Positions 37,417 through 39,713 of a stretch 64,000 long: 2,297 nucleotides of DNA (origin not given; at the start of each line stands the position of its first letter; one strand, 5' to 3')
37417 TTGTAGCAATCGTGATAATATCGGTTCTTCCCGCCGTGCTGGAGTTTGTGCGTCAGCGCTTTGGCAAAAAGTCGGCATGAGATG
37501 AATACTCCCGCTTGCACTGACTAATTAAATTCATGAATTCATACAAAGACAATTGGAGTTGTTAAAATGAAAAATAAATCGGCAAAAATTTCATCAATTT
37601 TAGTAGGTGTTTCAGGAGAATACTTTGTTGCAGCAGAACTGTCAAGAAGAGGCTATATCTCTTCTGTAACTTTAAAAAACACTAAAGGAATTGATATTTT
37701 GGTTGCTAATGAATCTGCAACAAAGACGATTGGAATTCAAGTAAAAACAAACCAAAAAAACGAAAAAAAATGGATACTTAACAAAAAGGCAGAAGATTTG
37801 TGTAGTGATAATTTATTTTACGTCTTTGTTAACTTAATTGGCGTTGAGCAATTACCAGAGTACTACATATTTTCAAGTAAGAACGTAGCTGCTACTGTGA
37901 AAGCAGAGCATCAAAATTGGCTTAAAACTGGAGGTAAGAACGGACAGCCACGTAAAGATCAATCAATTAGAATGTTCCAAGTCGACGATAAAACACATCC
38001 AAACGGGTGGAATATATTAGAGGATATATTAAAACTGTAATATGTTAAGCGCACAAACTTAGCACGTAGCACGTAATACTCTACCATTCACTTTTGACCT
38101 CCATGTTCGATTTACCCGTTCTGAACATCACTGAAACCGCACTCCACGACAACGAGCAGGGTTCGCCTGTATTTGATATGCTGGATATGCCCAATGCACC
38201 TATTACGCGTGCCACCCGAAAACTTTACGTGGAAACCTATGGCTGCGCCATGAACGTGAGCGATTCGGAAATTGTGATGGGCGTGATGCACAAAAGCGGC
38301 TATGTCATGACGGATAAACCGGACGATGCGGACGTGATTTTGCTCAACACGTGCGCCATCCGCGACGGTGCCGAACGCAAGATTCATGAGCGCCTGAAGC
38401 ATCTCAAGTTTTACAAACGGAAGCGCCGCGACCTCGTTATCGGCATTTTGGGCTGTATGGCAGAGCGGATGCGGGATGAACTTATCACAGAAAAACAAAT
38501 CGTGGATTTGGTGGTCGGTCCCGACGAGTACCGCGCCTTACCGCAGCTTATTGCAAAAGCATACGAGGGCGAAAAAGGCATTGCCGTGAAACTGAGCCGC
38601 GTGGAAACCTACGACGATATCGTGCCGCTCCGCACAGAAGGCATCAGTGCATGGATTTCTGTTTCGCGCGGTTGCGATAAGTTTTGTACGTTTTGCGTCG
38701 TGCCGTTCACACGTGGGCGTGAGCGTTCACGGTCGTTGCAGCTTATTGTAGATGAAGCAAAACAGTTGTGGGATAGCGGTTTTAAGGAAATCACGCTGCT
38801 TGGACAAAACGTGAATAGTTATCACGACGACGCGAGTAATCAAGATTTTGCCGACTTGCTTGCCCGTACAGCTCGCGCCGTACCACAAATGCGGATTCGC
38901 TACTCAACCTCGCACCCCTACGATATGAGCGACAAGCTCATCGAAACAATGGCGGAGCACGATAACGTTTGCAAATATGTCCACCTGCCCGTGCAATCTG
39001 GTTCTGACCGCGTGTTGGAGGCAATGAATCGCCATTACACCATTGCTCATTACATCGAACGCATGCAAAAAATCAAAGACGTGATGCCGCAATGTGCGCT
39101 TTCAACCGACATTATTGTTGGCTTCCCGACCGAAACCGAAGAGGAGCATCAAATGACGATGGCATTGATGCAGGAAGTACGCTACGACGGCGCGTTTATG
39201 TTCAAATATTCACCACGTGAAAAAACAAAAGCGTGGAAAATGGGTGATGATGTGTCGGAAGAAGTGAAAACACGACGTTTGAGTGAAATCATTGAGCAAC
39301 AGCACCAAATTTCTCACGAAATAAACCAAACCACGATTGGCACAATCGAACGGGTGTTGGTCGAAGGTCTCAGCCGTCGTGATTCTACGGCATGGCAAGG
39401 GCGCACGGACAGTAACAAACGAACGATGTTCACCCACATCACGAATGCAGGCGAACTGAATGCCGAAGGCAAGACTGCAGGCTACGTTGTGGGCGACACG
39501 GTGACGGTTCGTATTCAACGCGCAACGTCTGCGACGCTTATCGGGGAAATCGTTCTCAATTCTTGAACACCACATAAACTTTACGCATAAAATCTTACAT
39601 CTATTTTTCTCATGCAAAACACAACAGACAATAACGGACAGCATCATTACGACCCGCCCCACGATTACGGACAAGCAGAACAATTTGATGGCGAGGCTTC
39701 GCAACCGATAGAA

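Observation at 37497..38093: Single-gene low-GC island encoding an uncharacterised PD-(D/E)XK (Hjc/YraN-like) nuclease-fold protein between dedA and miaB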

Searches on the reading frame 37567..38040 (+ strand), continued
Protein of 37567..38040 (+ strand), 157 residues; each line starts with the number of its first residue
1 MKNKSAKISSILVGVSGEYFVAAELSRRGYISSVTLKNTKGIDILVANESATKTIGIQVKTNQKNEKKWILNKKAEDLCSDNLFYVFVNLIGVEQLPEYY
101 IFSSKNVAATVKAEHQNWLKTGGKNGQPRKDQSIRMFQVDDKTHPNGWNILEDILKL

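Call 75: search_protein_families(library=pfam, alignment_id=A4, max_evalue=0.001)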
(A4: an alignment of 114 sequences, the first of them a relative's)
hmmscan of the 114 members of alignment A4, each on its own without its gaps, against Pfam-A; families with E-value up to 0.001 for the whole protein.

A. member 1, L001:4454-4675:+ (74 aa): 1 family
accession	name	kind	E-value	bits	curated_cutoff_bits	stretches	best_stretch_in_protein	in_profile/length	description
PF18882.5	DUF5647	-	2.4e-05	24.4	27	1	6-39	2-35/79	Family of unknown function (DUF5647)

B. families by the number of members that match (of 114 scanned): 139 families (the first 25 are shown)
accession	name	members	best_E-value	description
PF04851.21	ResIII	4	1.5e-12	Type III restriction enzyme, res subunit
PF02384.22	N6_Mtase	3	4.3e-112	N-6 DNA Methylase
PF00270.35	DEAD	3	4.1e-54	DEAD/DEAH box helicase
PF00271.37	Helicase_C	3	2.2e-32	Helicase conserved C-terminal domain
PF12161.14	HsdM_N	2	3.6e-28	HsdM N-terminal domain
PF07669.17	Eco57I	2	6.4e-10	Eco57I restriction-modification methylase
PF00004.35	AAA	2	3.8e-07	ATPase family associated with various cellular activities (AAA)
PF05175.20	MTS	2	4e-05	Methyltransferase small domain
PF13401.12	AAA_22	2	0.00025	AAA domain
PF11369.13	DUF3160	1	4e-136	Protein of unknown function (DUF3160)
PF19614.4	DUF6119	1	1.8e-135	Family of unknown function (DUF6119)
PF00145.23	DNA_methylase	1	3.8e-95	C-5 cytosine-specific DNA methylase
PF09848.15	SLFN-g3_helicase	1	7e-85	Schlafen group 3, DNA/RNA helicase domain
PF18135.7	Type_ISP_C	1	4.5e-79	Type ISP C-terminal specificity domain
PF00155.27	Aminotran_1_2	1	1e-68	Aminotransferase class I and II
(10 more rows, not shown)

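Call 99: search_protein_families(library=phrogs, proteins=[L078:3224-3589:+, L078:3830-4192:+, L078:4192-4656:+, L078:4702-5331:+, L078:5441-5857:+, L078:5941-6450:+, L078:6523-6894:+, L078:6948-7397:+, L078:8114-8890:-, L078:8898-10871:-], max_evalue=0.00001)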
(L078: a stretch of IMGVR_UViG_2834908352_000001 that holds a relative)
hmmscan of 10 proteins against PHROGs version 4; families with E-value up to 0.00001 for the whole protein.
L078:3224-3589:+ (122 aa): 0 families

L078:3830-4192:+ (121 aa): 0 families

L078:4192-4656:+ (155 aa): 0 families

L078:4702-5331:+ (210 aa): 4 families
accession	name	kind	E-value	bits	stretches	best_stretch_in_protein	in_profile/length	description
phrog_16087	-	unknown function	8.8e-71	238.7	1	12-203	18-210/217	-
phrog_36734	-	unknown function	1.8e-10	41.3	1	108-163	128-183/363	-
phrog_30105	-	unknown function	4e-10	40.3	1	107-164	223-280/307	-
phrog_2154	-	unknown function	6.4e-10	39.8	1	109-163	125-180/185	-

L078:5441-5857:+ (139 aa): 0 families

L078:5941-6450:+ (170 aa): 2 families
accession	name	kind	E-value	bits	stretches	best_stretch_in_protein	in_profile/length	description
phrog_29029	-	unknown function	6.3e-15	56.4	1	19-134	1-120/147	-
phrog_26985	-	unknown function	6.4e-07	30.2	1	27-96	12-80/174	-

L078:6523-6894:+ (124 aa): 0 families

L078:6948-7397:+ (150 aa): 0 families

L078:8114-8890:- (258 aa): 0 families

L078:8898-10871:- (657 aa): 1 family
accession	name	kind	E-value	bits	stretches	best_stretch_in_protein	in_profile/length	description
phrog_8917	-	unknown function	2.1e-74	252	1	2-657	5-609/613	-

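Call 102: search_solved_structures(query=P0171, max_evalue=10, show_alignments=2)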
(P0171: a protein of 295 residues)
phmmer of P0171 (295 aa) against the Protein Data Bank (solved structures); distinct sequences matched with E-value up to 10: 0.

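Call 103: search_solved_structures(query=P0152, max_evalue=10, show_alignments=2)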
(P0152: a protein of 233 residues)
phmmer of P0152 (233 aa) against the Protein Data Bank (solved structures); distinct sequences matched with E-value up to 10: 1.
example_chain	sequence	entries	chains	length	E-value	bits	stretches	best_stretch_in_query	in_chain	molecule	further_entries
8i9x_LR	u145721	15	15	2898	1.4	11.8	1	29-83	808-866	Ribosomal protein L19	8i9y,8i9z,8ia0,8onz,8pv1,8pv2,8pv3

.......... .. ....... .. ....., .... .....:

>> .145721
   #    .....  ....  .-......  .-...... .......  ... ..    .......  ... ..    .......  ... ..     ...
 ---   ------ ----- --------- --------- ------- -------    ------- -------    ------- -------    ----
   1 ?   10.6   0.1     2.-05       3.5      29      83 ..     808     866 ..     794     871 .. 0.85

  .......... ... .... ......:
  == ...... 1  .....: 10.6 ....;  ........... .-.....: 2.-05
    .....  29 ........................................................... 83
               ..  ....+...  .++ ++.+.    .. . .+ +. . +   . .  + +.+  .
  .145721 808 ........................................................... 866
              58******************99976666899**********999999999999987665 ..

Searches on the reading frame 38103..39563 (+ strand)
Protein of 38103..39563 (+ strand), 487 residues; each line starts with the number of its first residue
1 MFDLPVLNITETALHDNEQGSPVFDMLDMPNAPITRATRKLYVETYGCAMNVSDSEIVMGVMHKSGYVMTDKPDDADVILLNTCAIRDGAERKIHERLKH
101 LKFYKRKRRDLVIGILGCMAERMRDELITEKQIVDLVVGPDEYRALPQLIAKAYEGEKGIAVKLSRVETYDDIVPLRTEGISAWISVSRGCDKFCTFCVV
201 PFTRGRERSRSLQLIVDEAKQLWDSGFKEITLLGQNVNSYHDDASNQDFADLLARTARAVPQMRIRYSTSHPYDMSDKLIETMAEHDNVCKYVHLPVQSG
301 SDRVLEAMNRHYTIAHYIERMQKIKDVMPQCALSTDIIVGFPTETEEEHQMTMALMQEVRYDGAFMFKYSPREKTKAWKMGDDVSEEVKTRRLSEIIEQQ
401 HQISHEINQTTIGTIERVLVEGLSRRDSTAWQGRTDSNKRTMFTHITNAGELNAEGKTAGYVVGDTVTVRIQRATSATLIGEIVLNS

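Call 82: find_homologous_proteins(query=window:38103-39563:+, max_evalue=1e-100)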
Query window:38103-39563:+ (487 aa): 7969 proteins with E <= 1e-100 among 8000 candidates; the best 120 are listed.
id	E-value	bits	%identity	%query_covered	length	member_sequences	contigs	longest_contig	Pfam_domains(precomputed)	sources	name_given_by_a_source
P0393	0.0e+0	1104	100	100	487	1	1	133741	PF04055.28,PF00919.27,PF01938.27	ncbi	-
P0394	1.7e-243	826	75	99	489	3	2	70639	PF04055.28,PF00919.27,PF01938.27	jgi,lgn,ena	jgi:tRNA-2-methylthio-N6-dimethylallyladenosine synthase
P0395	3.1e-243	825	75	99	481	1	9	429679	PF04055.28,PF00919.27,PF01938.27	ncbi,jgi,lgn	jgi:tRNA-2-methylthio-N6-dimethylallyladenosine synthase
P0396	4.5e-243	825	75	99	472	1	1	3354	PF04055.28,PF00919.27,PF01938.27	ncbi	-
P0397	1.4e-241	820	75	99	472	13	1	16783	PF04055.28,PF00919.27,PF01938.27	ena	-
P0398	6.5e-241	818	75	99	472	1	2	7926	PF04055.28,PF00919.27,PF01938.27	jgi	jgi:tRNA-2-methylthio-N6-dimethylallyladenosine synthase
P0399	1.0e-240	817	74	99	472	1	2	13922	PF04055.28,PF00919.27,PF01938.27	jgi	jgi:tRNA-2-methylthio-N6-dimethylallyladenosine synthase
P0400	2.0e-240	816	74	99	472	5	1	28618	PF04055.28,PF00919.27,PF01938.27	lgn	-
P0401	1.6e-237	807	73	100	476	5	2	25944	PF04055.28,PF00919.27,PF01938.27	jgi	jgi:tRNA-2-methylthio-N6-dimethylallyladenosine synthase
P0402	2.6e-236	803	73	99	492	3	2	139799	PF04055.28,PF00919.27,PF01938.27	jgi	jgi:tRNA-2-methylthio-N6-dimethylallyladenosine synthase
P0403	1.4e-233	794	72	99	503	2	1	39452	PF04055.28,PF00919.27,PF01938.27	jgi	jgi:tRNA-2-methylthio-N6-dimethylallyladenosine synthase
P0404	2.1e-230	783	72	99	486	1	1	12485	PF04055.28,PF00919.27,PF01938.27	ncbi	-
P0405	3.5e-229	779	72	99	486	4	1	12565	PF04055.28,PF00919.27,PF01938.27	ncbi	ncbi:MAG: tRNA (N6-isopentenyl adenosine(37)-C2)-methylthiotransferase MiaB [Candidatus Kapaibacteri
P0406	1.0e-227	774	69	100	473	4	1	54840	PF04055.28,PF00919.27,PF01938.27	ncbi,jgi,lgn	jgi:tRNA-2-methylthio-N6-dimethylallyladenosine synthase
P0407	2.4e-227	773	72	99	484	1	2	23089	PF04055.28,PF00919.27,PF01938.27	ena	-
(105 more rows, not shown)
